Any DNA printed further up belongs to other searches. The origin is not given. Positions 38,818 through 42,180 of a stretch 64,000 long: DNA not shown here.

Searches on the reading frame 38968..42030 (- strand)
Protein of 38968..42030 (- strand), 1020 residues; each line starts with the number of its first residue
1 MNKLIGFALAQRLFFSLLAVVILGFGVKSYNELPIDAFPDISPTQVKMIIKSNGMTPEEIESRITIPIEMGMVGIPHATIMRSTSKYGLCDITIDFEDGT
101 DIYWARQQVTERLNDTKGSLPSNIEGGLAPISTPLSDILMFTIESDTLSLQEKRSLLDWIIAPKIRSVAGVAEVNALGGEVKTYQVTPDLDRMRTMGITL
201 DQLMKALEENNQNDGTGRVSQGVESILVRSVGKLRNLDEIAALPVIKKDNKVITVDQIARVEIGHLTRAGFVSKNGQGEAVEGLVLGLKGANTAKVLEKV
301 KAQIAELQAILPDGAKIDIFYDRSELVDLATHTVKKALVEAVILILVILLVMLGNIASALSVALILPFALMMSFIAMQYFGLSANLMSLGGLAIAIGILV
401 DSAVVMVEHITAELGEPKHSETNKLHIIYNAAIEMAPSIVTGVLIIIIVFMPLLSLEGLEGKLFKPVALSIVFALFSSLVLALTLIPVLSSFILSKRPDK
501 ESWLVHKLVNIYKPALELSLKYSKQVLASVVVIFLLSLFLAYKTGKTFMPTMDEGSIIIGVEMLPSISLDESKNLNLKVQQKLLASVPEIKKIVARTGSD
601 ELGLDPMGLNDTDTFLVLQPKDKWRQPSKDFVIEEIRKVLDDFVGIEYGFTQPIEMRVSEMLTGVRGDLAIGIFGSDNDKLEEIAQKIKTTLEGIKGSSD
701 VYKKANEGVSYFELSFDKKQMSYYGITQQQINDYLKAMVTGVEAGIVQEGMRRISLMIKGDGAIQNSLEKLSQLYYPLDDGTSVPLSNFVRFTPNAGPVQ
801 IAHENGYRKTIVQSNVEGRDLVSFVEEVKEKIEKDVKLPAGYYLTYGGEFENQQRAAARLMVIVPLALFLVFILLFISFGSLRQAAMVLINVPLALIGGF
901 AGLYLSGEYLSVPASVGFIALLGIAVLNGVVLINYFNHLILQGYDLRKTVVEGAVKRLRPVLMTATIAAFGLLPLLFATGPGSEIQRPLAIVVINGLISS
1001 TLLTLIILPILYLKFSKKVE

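Call 8: search_protein_families(library=pfam, proteins=[window:38968-42030:-], max_evalue=0.001)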
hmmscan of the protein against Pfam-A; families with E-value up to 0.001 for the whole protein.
window:38968-42030:- (1020 aa): 2 families
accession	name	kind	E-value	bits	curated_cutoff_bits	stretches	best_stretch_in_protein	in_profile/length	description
PF00873.25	ACR_tran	-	1.2e-288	960.6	28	1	5-1015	2-1020/1021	AcrB/AcrD/AcrF family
PF03176.21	MMPL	-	2.1e-06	27.4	20.5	1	260-492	73-301/333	MMPL family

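Call 10: find_encoding_contigs(protein=window:38968-42030:-, flank=10000, max_places=10)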
Protein window:38968-42030:- (1020 aa): 1 contig read that carries it; 1 place shown.
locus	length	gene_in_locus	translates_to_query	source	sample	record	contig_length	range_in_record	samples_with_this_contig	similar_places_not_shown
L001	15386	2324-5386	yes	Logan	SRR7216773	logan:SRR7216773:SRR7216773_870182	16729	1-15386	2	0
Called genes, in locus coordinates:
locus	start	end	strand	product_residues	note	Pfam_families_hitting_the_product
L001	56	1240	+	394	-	PF02321:OEP (weak)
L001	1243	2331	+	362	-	-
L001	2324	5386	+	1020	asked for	PF00873:ACR_tran, PF03176:MMPL (faint)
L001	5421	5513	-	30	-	-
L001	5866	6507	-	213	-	PF01381:HTH_3, PF12844:HTH_19, PF00717:Peptidase_S24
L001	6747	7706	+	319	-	PF13481:AAA_25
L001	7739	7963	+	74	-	-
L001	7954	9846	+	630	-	PF00665:rve, PF13683:rve_3 (faint), PF09299:Mu-transpos_C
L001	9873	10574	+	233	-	PF05621:TniB (weak), PF13401:AAA_22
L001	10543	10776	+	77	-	-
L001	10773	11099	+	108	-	-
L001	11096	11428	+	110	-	-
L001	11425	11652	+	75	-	-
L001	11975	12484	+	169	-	PF07352:Phage_Mu_Gam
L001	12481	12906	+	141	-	PF13539:Peptidase_M15_4 (weak)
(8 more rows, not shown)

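Call 23: find_related_loci(query=window:38968-42030:-, collection=genome_contigs, flank=10000)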
Query window:38968-42030:- (1020 aa) in genome_contigs; peptide patterns used: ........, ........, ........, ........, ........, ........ (x = any residue, [..] = any of these).
600 stretches matched a pattern (row limit reached: there are more); 594 encode a relative of the query (tblastn E <= 1e-3); the best 80 are kept; 80 distinct loci.
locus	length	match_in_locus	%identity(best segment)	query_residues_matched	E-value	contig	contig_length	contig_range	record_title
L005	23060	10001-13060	85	1-1020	0e+0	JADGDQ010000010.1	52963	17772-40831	MAG: Sulfurovaceae bacterium isolate BB14 NODE_552_length_52963_cov_11.856216, whole genome shotgun sequence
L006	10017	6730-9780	80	1-1017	0e+0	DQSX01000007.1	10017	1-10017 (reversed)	MAG TPA_asm: Sulfurovum sp. isolate SZUA-1390 k95_315353, whole genome shotgun sequence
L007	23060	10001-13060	80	1-1020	0e+0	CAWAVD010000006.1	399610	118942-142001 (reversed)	MAG: Sulfurovaceae bacterium isolate MFD03804.bin.3.239 genome assembly, contig: contig_20128, whole genome shotgun sequ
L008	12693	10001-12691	78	1-1011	0e+0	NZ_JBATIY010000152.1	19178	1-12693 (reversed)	MAG: Sulfurovum sp. isolate MFD10247_ilm_asm_bin6 k127_83519, whole genome shotgun sequence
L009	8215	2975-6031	69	1-1017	0e+0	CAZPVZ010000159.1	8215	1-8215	MAG TPA_asm: uncultured Campylobacterales bacterium isolate binchicken_co219_395 genome assembly, contig: k141_1057079,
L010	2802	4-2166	84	300-1020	0e+0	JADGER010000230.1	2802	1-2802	MAG: Sulfurovaceae bacterium isolate BB41 NODE_47527_length_2802_cov_17.711802, whole genome shotgun sequence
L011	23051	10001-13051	55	1-1016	0e+0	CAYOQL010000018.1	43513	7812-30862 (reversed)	MAG TPA_asm: uncultured Herminiimonas sp. isolate SRP150892_co2_37 genome assembly, contig: NODE_985_length_43513_cov_18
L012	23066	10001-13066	54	1-1020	0e+0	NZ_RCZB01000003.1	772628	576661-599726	Rhodanobacter glycinis strain S10 scaffold3.1, whole genome shotgun sequence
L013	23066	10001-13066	54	1-1020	0e+0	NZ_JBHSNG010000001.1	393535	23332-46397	Rhodanobacter terrae strain KACC 11761 spades_K_17_127_1, whole genome shotgun sequence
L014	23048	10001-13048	54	1-1015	0e+0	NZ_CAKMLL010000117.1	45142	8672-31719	Candidatus Nitrotoga sp. BS, whole genome shotgun sequence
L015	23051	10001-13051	54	1-1016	0e+0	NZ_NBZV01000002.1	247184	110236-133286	Polaromonas sp. AER18D-145 scaffold_1, whole genome shotgun sequence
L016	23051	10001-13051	54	1-1016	0e+0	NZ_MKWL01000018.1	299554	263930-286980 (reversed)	MAG: Thiobacillus sp. 0-1251 scnpilot_expt_500_bf_sub50_scaffold_4, whole genome shotgun sequence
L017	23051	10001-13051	54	1-1016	0e+0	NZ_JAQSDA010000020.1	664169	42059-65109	MAG: Polaromonas sp. isolate U-2019 MAG005 NODE_3_length_664169_cov_26.020667, whole genome shotgun sequence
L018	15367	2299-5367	54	1-1017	0e+0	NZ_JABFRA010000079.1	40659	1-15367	MAG: Methylotenera sp. isolate P-RSF-IL-11 seq_350, whole genome shotgun sequence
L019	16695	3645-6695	55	1-1016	0e+0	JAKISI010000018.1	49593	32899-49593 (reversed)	MAG: Candidatus Polarisedimenticolaceae bacterium isolate D96SM.bin.13 NODE_516_length_49593_cov_13.384709, whole genome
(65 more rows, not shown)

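Call 54: list_cluster_members(proteins=[window:38968-42030:-, window:14603-17212:-, window:12716-14464:-, window:42023-43111:-, window:17351-18709:-, window:37847-38488:+])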
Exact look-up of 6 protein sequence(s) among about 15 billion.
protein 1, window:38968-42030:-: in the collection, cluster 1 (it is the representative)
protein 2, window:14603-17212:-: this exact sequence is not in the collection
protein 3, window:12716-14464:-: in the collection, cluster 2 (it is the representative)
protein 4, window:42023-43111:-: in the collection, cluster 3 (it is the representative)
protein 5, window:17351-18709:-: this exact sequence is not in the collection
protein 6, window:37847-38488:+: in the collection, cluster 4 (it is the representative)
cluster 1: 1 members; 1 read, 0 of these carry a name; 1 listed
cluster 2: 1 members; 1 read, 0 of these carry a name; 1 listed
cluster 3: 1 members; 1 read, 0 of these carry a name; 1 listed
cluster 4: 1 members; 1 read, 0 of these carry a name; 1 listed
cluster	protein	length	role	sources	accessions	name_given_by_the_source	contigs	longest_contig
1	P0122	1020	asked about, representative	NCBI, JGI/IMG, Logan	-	-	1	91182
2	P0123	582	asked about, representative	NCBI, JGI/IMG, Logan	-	-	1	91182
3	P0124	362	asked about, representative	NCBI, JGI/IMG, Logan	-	-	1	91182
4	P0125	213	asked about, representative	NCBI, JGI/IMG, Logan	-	-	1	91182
